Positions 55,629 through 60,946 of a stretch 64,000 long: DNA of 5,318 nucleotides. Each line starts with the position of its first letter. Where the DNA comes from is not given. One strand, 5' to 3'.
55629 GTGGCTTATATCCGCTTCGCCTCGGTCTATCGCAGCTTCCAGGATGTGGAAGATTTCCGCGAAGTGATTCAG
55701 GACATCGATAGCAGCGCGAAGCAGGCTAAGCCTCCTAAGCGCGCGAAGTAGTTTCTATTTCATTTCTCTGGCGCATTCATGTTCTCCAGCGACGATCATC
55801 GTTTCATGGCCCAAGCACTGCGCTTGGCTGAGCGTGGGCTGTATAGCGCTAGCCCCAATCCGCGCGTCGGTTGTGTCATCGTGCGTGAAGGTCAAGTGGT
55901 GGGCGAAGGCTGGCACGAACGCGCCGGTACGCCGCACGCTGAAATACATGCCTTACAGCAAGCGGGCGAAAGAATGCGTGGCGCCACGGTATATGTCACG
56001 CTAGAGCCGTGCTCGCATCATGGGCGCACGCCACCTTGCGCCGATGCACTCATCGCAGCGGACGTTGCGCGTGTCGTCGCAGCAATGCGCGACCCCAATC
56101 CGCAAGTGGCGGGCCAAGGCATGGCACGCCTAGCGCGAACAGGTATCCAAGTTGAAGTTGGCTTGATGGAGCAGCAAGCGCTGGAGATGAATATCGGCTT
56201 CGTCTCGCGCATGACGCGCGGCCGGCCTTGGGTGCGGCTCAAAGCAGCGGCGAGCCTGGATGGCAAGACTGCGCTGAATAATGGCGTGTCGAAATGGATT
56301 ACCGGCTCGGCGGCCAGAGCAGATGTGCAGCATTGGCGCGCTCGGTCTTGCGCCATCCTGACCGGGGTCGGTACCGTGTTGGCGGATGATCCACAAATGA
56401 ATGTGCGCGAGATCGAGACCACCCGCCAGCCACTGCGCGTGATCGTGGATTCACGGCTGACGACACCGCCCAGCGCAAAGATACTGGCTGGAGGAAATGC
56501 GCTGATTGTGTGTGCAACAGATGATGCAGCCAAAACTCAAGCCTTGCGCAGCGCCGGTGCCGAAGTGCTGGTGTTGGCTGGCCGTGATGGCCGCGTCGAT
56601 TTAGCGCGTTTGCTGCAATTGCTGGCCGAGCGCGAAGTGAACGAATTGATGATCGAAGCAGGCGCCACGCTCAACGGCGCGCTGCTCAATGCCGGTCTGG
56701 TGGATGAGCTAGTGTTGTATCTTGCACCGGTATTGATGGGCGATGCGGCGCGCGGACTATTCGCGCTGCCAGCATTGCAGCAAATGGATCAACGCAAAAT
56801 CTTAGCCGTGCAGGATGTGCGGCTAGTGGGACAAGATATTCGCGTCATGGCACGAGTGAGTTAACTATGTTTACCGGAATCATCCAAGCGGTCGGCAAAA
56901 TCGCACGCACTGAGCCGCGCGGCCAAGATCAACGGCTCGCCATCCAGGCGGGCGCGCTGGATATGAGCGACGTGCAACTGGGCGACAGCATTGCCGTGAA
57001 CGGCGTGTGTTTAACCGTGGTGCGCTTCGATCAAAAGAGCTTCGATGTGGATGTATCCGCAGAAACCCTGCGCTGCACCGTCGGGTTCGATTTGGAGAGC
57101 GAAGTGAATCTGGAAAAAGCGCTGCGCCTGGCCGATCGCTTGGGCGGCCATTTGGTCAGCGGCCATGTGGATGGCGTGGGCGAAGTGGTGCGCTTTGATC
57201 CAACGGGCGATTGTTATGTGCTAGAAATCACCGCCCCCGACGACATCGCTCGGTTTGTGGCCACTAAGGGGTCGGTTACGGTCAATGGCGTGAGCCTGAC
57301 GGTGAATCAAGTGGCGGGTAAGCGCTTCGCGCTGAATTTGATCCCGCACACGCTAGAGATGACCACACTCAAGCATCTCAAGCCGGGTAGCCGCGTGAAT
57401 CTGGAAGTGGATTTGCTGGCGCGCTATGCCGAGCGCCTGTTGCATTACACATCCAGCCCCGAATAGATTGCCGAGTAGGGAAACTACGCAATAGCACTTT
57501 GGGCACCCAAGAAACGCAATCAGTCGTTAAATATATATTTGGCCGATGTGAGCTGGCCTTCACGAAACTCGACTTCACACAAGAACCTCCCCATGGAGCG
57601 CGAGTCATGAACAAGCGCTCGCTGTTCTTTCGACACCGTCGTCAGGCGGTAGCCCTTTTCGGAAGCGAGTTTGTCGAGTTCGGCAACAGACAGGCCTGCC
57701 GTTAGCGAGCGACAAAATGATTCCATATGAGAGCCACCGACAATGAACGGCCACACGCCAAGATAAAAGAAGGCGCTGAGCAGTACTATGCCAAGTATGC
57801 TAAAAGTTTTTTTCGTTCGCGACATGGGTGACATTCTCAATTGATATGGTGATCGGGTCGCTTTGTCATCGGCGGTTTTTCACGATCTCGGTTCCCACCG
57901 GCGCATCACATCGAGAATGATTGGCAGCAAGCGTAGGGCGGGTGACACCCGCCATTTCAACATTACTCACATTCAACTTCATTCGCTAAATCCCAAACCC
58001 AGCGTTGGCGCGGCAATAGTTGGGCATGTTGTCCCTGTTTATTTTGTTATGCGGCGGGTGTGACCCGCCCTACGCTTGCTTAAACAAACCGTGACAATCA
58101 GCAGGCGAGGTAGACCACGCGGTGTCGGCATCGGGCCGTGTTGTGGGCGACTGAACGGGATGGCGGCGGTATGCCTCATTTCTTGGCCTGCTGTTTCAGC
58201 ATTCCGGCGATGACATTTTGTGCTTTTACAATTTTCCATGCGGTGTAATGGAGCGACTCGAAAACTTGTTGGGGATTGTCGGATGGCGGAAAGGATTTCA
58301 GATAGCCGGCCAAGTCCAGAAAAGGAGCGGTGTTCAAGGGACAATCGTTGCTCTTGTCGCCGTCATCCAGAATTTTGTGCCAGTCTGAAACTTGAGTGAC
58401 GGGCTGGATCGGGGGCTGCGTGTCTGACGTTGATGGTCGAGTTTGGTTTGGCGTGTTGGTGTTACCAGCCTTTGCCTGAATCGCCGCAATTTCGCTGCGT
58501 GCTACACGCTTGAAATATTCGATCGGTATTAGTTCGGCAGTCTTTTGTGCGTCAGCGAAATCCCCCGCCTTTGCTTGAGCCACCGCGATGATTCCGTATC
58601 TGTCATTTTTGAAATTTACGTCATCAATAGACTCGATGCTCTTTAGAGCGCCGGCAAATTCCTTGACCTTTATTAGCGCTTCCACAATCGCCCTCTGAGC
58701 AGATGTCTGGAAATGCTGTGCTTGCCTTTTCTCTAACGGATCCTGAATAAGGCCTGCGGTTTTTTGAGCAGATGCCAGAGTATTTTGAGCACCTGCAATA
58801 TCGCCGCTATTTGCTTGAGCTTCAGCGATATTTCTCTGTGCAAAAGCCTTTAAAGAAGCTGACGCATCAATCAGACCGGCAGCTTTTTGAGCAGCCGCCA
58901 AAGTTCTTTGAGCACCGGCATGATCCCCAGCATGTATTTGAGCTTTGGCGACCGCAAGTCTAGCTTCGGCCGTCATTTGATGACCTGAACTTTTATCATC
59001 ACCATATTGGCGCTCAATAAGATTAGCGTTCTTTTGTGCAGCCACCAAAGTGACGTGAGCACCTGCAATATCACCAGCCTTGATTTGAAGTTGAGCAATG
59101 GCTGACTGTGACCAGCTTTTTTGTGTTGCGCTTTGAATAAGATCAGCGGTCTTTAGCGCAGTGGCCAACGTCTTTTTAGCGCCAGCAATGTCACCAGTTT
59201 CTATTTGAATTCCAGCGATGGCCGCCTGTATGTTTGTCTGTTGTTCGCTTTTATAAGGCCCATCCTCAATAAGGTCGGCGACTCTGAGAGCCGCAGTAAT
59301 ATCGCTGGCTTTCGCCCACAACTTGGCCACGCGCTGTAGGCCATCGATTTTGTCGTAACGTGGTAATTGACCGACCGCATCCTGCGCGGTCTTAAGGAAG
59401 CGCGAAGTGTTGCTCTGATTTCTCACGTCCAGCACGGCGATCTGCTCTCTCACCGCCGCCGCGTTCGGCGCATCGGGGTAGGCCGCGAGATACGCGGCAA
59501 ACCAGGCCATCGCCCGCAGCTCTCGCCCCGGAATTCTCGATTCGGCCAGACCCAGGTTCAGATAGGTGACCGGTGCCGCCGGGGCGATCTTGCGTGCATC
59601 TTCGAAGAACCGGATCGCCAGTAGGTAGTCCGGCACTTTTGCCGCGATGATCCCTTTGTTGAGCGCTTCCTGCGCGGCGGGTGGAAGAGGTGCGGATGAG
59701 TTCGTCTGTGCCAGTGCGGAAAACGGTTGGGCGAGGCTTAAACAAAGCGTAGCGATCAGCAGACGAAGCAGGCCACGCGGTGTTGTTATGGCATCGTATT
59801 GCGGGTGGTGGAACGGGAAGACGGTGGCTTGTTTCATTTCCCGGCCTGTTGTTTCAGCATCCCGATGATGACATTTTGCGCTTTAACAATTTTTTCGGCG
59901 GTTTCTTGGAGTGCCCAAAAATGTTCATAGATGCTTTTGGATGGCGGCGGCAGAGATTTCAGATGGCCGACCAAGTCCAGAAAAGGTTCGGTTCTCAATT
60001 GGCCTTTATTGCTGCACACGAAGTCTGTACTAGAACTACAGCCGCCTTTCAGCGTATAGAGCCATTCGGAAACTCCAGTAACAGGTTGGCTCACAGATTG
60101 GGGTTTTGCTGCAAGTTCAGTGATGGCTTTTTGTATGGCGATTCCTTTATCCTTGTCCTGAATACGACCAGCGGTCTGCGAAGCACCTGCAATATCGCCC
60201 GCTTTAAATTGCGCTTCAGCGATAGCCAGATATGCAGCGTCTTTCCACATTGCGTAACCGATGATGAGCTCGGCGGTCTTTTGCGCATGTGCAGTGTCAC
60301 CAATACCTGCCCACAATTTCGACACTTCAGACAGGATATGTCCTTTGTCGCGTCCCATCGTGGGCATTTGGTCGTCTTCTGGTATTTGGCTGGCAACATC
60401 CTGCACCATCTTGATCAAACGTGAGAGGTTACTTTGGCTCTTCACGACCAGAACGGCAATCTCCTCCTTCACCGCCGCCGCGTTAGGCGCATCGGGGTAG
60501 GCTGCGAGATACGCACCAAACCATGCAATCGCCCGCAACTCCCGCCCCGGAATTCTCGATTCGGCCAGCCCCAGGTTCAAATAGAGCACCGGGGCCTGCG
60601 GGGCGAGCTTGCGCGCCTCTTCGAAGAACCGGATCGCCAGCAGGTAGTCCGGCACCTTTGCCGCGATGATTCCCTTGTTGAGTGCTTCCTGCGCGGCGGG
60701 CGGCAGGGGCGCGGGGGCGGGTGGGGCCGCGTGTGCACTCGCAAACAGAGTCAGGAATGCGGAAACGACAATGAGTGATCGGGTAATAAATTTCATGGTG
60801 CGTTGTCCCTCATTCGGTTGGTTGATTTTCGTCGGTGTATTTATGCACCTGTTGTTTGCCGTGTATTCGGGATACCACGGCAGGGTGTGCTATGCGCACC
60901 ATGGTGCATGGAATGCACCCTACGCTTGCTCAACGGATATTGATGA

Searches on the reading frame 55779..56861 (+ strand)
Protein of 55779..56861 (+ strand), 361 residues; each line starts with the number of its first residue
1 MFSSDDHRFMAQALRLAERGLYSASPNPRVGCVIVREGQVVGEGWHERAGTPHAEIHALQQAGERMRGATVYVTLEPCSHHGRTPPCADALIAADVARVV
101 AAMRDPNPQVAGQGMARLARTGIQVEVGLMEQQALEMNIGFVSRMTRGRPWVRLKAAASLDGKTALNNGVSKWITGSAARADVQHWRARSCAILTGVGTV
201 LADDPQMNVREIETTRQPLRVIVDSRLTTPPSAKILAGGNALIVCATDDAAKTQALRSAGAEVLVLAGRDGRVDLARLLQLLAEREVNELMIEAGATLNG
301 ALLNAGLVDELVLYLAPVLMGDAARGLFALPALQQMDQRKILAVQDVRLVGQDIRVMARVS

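Call 53: search_protein_families(library=pfam, proteins=[window:55779-56861:+], max_evalue=0.00001)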
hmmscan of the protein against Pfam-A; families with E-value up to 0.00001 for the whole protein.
window:55779-56861:+ (361 aa): 3 families
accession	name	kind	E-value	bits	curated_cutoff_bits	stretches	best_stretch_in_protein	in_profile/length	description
PF01872.23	RibD_C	-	3.4e-52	177.6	24.1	1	150-344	1-191/197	RibD C-terminal domain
PF00383.29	dCMP_cyt_deam_1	-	3.6e-22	78.6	25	1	4-103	2-102/102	Cytidine and deoxycytidylate deaminase zinc-binding region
PF14437.12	MafB19-deam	-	2.8e-14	53.6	27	1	5-119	2-117/142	MafB19-like deaminase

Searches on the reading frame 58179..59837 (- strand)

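Call 53: search_protein_families(library=pfam, proteins=[window:58179-59837:-], max_evalue=0.00001)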
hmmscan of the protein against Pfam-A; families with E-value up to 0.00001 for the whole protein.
window:58179-59837:- (553 aa): 1 family
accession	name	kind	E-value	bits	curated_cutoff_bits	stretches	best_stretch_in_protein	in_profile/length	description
PF14559.12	TPR_19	-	4e-08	33.9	25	0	199-231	23-55/68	Tetratricopeptide repeat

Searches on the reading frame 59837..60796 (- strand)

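Call 53: search_protein_families(library=pfam, proteins=[window:59837-60796:-], max_evalue=0.00001)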
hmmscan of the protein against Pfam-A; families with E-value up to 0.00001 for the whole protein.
window:59837-60796:- (320 aa): 0 families

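Call 68: search_protein_families(library=pfam, proteins=[window:59837-60796:-], max_evalue=0.01)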
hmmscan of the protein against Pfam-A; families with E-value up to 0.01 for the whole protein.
window:59837-60796:- (320 aa): 2 families
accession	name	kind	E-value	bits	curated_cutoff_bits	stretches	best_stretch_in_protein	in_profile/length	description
PF14559.12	TPR_19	-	0.00015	22.5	25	0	167-226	6-66/68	Tetratricopeptide repeat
PF13371.12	TPR_9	-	0.0093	16.4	35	0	44-112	4-71/73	Tetratricopeptide repeat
